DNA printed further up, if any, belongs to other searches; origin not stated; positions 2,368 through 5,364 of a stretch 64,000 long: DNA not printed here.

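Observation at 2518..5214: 898-aa T9SS cargo made almost entirely of about 13 tandem divergent PD40/TolB-like blades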

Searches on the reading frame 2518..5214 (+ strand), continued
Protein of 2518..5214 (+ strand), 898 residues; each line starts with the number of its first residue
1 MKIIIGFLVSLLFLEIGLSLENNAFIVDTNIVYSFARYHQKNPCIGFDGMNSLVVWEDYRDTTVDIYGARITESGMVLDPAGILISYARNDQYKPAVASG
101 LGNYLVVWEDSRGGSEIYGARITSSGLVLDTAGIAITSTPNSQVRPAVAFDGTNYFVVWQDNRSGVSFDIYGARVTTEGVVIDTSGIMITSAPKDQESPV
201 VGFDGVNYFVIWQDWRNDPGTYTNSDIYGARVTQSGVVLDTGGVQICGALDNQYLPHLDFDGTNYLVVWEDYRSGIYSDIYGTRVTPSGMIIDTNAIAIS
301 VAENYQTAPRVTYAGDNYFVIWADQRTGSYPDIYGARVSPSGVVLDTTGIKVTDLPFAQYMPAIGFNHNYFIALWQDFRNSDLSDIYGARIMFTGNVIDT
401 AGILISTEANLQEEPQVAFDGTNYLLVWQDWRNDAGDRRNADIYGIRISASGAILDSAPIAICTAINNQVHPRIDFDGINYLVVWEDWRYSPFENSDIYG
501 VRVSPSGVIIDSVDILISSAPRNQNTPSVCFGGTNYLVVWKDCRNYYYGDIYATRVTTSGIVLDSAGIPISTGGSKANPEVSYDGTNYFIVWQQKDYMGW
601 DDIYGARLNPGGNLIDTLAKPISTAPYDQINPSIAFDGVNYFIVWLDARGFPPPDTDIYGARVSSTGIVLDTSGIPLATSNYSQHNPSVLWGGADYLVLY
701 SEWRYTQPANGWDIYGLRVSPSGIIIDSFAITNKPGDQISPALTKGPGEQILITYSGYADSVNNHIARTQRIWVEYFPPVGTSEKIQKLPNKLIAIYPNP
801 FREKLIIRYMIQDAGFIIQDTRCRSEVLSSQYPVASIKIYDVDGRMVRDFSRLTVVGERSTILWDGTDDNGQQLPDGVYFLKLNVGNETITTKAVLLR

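Call 27: fold_search(model_id=the predicted structure, library=pdb)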
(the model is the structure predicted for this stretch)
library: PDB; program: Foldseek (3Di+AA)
matches with E <= 10: 1341; with E <= 0.001: 699
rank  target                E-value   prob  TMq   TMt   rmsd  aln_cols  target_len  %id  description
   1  5m11                  6.0e-13  1.00  0.39  0.45  14.3       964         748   10  Structural and functional probing of PorZ, an essential bacterial surface component of the type-IX secretion system of h (released 2016-11-09)
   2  6qk7_B                4.6e-12  1.00  0.44  0.50   9.7       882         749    9  Elongator catalytic subcomplex Elp123 lobe (released 2019-07-17)
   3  9pwq_A                3.8e-11  1.00  0.17  0.10  37.2      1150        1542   10  Cryo-EM structure of receptor tyrosine kinase ROS1 extracellular domain in complex with NELL2 (released 2026-02-25)
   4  1k32_A                4.2e-11  1.00  0.28  0.25  14.3       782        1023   12  Crystal structure of the tricorn protease (released 2001-12-05)
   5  6zqa_UQ               7.7e-10  1.00  0.24  0.26  17.4       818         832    9  Cryo-EM structure of the 90S pre-ribosome from Saccharomyces cerevisiae, state A (Poly-Ala) (released 2020-09-23)
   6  6p2k_B                8.8e-10  1.00  0.47  0.52   9.5       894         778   10  Crystal structure of AFV00434, an ancestral GH74 enzyme (released 2019-07-31)
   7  9n78_LH               1.2e-09  1.00  0.24  0.28  18.0       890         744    9  SSU processome maturation and disassembly, State L (released 2025-11-05)
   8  9ozh_D                1.2e-09  1.00  0.17  0.10  37.9      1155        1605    9  Cryo-EM structure of 1:2:1 ROS1/NEL/NICOL holo-complex, conformation 2. (released 2026-02-25)
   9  8f5o_B                4.2e-09  1.00  0.27  0.22  20.4       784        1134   11  Structure of Leishmania tarentolae IFT-A (state 1) (released 2022-12-21)
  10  6p2k_A                4.8e-09  1.00  0.44  0.50   9.6       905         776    9  Crystal structure of AFV00434, an ancestral GH74 enzyme (released 2019-07-31)
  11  5nrl_P                7.7e-09  1.00  0.23  0.18  32.1      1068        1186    9  Structure of a pre-catalytic spliceosome (released 2017-05-31)
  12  5yzm_B                8.1e-09  1.00  0.27  0.39  12.7       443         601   12  Crystal structure of S9 peptidase (inactive form) from Deinococcus radiodurans R1 (released 2018-11-14)
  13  8hmc_B                9.7e-09  1.00  0.24  0.19  19.4       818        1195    9  base module state 1 of Tetrahymena IFT-A (released 2023-06-14)
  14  8asv_A                1.0e-08  1.00  0.25  0.19  22.9       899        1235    9  Cryo-EM structure of yeast Elongator complex (released 2022-12-07)
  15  8asw_A                1.9e-08  1.00  0.26  0.19  22.9       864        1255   10  Cryo-EM structure of yeast Elp123 in complex with alanine tRNA (released 2022-12-07)
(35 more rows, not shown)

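Call 39: find_related_loci(query=A1, collection=genome_contigs, flank=6000)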
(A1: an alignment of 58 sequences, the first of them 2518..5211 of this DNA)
Query A1 (898 aa) in genome_contigs; peptide patterns used: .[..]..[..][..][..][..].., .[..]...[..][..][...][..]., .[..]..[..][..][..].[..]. (x = any residue, [..] = any of these).
599 stretches matched a pattern (row limit reached: there are more); 580 encode a relative of the query (tblastn E <= 1e-3); the best 80 are kept; 79 distinct loci.
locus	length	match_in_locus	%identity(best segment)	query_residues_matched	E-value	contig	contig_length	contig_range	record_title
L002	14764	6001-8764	55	1-898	0e+0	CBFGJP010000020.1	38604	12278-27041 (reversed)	MAG: candidate division WOR-3 bacterium isolate QZM1.Bin.155.optimized.1 genome assembly, contig: NODE_20_length_38604_c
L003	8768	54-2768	49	17-898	0e+0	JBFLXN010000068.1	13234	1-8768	MAG: Candidatus Edwardsbacteria bacterium isolate MAG059 MAG059_68, whole genome shotgun sequence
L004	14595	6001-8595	46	17-898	0e+0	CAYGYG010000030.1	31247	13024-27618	MAG TPA_asm: uncultured bacterium isolate ERP119294_co1_15 genome assembly, contig: NODE_1585_length_31247_cov_27.717940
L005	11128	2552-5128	46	11-898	0e+0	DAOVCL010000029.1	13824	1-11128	MAG TPA_asm: Candidatus Zixiibacteriota bacterium isolate CSMAG_1030 CSMAG_1030_k141_3557_length_13824_cov_10.2804, whol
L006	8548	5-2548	45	17-898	0e+0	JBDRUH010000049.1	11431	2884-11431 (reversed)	MAG: candidate division WOR-3 bacterium isolate JZ-2_201705_bins_136 JZ-2_201705_bins_136_scaffold_49, whole genome shot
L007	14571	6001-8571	45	2-887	0e+0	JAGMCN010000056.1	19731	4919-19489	MAG: candidate division WOR-3 bacterium isolate RS_17_16 ZL495.bin.16.fa_56, whole genome shotgun sequence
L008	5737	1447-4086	43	7-898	0e+0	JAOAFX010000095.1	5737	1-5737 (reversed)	MAG: candidate division WOR-3 bacterium isolate SKW300 NODE_95_length_5737_cov_2.996996, whole genome shotgun sequence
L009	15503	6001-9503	43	1-898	0e+0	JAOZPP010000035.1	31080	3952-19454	MAG: bacterium isolate GMC4.metabat2.244 GMC4_974_length_31080_cov_20.687123, whole genome shotgun sequence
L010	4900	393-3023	43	1-898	0e+0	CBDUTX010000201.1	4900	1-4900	MAG TPA_asm: uncultured Desulfuromonadaceae bacterium isolate SRR22302359_concoct_24 genome assembly, contig: ERZ2507360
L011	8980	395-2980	44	17-898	0e+0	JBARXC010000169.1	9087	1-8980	MAG: bacterium isolate MFD12922_ilm_asm_bin33 k127_113549, whole genome shotgun sequence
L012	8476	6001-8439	46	2-847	0e+0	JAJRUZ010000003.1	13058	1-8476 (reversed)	MAG: candidate division WOR-3 bacterium isolate Dive96_bin10.253 k141_168908, whole genome shotgun sequence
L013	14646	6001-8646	43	2-898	0e+0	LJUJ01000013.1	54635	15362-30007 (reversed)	MAG: candidate division WOR_3 bacterium SM23_42 WORSMTZ_529, whole genome shotgun sequence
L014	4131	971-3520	43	13-898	0e+0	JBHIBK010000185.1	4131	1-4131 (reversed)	MAG: Thermoplasmata archaeon isolate K_1_bin.53 NODE_9612_length_4131_cov_6.023307, whole genome shotgun sequence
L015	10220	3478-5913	47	17-812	0e+0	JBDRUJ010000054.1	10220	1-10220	MAG: candidate division WOR-3 bacterium isolate JZ-2_201705_bins_56 JZ-2_201705_bins_56_scaffold_54, whole genome shotgu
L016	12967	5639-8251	42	1-890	0e+0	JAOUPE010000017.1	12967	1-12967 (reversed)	MAG: candidate division WOR-3 bacterium isolate 8_1_Oct_SF_Bin39 8_1_Oct_SF_Bin39_scaffold_3213_c1, whole genome shotgun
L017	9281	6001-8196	46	17-788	0e+0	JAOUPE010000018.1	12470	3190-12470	MAG: candidate division WOR-3 bacterium isolate 8_1_Oct_SF_Bin39 8_1_Oct_SF_Bin39_scaffold_3498_c1, whole genome shotgun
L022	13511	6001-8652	44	20-898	0e+0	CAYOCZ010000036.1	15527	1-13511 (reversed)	MAG TPA_asm: uncultured bacterium isolate binchicken_co332_72 genome assembly, contig: NODE_782_length_15527_cov_11.4328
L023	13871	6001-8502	41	17-898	0e+0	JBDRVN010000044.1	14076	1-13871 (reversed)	MAG: candidate division WOR-3 bacterium isolate JZ-2_201705_bins_9 JZ-2_201705_bins_9_scaffold_44, whole genome shotgun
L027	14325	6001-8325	44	5-798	0e+0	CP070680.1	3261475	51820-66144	MAG: candidate division WOR-3 bacterium isolate bin69 chromosome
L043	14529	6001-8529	38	1-898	4e-173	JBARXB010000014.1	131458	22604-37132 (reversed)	MAG: bacterium isolate MFD12922_ilm_asm_bin34 k127_182740, whole genome shotgun sequence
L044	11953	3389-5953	39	1-898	4e-173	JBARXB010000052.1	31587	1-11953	MAG: bacterium isolate MFD12922_ilm_asm_bin34 k127_153366, whole genome shotgun sequence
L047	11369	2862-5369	39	7-891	1e-171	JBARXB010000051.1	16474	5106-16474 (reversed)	MAG: bacterium isolate MFD12922_ilm_asm_bin34 k127_33516, whole genome shotgun sequence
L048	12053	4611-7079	42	17-825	1e-171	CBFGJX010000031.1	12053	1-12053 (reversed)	MAG: candidate division WOR-3 bacterium isolate SZTDM_202207_bins_46.1 genome assembly, contig: NODE_31_length_12053_cov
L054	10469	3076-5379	41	19-784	9e-165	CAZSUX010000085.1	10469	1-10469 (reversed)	MAG TPA_asm: uncultured bacterium isolate binchicken_co129_836 genome assembly, contig: NODE_20194_length_10469_cov_6.24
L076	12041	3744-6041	37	17-808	2e-142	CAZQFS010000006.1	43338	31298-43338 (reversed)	MAG TPA_asm: uncultured bacterium isolate binchicken_co107_142 genome assembly, contig: NODE_2193_length_43338_cov_5.641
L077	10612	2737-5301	35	1-898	1e-141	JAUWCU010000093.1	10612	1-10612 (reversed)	MAG: Candidatus Stahlbacteria bacterium isolate CSMAG_2146 CSMAG_2146_k141_201261_length_10612_cov_13.3370, whole genome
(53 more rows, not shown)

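Call 52: find_encoding_contigs(protein=P0039, flank=8000, max_places=2)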
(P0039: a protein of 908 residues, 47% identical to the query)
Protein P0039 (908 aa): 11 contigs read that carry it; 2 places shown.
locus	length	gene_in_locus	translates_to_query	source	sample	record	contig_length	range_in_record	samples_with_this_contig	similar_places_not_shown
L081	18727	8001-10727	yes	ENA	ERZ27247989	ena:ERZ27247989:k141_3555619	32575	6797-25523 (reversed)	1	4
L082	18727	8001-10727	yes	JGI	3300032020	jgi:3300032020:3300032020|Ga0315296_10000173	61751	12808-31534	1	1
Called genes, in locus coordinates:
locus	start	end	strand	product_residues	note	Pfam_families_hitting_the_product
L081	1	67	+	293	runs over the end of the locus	PF02754:CCG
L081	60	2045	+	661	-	PF07992:Pyr_redox_2 (weak), PF00890:FAD_binding_2 (weak), PF01134:GIDA (weak), PF01266:DAO (weak), PF12831:FAD_oxidored, PF12838:Fer4_7, PF13237:Fer4_10, PF14697:Fer4_21, +8 more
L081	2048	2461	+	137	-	PF02662:FlpD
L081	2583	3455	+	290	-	PF25919:BSH_CusB (faint), PF25917:BSH_RND (weak), PF25973:BSH_CzcB, PF25954:Beta-barrel_RND_2, PF25990:Beta-barrel_YknX (weak)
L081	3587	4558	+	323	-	PF00005:ABC_tran, PF13304:AAA_21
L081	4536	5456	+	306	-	PF13175:AAA_15 (faint), PF00005:ABC_tran, PF13304:AAA_21, PF13732:DrrA1-3_C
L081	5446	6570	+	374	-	PF12679:ABC2_membrane_2, PF12698:ABC2_membrane_3, PF01061:ABC2_membrane, PF12730:ABC2_membrane_4 (weak)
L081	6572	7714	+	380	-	PF12679:ABC2_membrane_2, PF12698:ABC2_membrane_3, PF01061:ABC2_membrane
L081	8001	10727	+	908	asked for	PF18421:Peptidase_M23_N (faint), PF22122:InlK_D2 (faint), PF27161:HI_0983 (faint), PF04616:Glyco_hydro_43 (faint), PF12396:DUF3659 (faint), PF27743:CTXL_C (faint), PF18962:Por_Secre_tail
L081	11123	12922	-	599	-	PF07494:Reg_prop (faint), PF13088:BNR_2 (faint), PF07676:PD40, PF25852:DUF6242_C (faint), PF15902:Sortilin-Vps10 (faint), PF02012:BNR (faint), PF14870:PSII_BNR (faint), PF18962:Por_Secre_tail (weak)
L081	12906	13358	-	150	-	-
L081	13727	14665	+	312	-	PF01978:TrmB, PF11495:TrmB_EBD_N (weak)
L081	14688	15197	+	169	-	-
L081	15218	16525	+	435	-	PF00881:Nitroreductase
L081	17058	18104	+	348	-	PF05977:MFS_3, PF07690:MFS_1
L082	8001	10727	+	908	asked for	PF18421:Peptidase_M23_N (faint), PF22122:InlK_D2 (faint), PF27161:HI_0983 (faint), PF04616:Glyco_hydro_43 (faint), PF12396:DUF3659 (faint), PF27743:CTXL_C (faint), PF18962:Por_Secre_tail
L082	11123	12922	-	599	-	PF07494:Reg_prop (faint), PF13088:BNR_2 (faint), PF07676:PD40, PF25852:DUF6242_C (faint), PF15902:Sortilin-Vps10 (faint), PF02012:BNR (faint), PF14870:PSII_BNR (faint), PF18962:Por_Secre_tail (weak)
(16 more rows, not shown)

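Call 54: find_encoding_contigs(protein=P0001, flank=3000, max_places=1)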
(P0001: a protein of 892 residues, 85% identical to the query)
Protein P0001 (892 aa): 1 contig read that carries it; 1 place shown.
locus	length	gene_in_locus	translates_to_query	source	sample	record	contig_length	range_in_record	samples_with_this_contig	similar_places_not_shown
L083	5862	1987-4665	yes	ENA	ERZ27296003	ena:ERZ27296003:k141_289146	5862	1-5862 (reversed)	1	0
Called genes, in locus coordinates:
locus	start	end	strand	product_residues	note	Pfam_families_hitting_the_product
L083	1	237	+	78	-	?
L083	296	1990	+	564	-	PF13517:FG-GAP_3 (faint), PF18962:Por_Secre_tail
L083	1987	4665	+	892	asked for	PF12396:DUF3659 (faint), PF04616:Glyco_hydro_43 (faint), PF12468:LRR_TTSS (faint), PF13860:FlgD_ig (faint), PF18962:Por_Secre_tail (weak)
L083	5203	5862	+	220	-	?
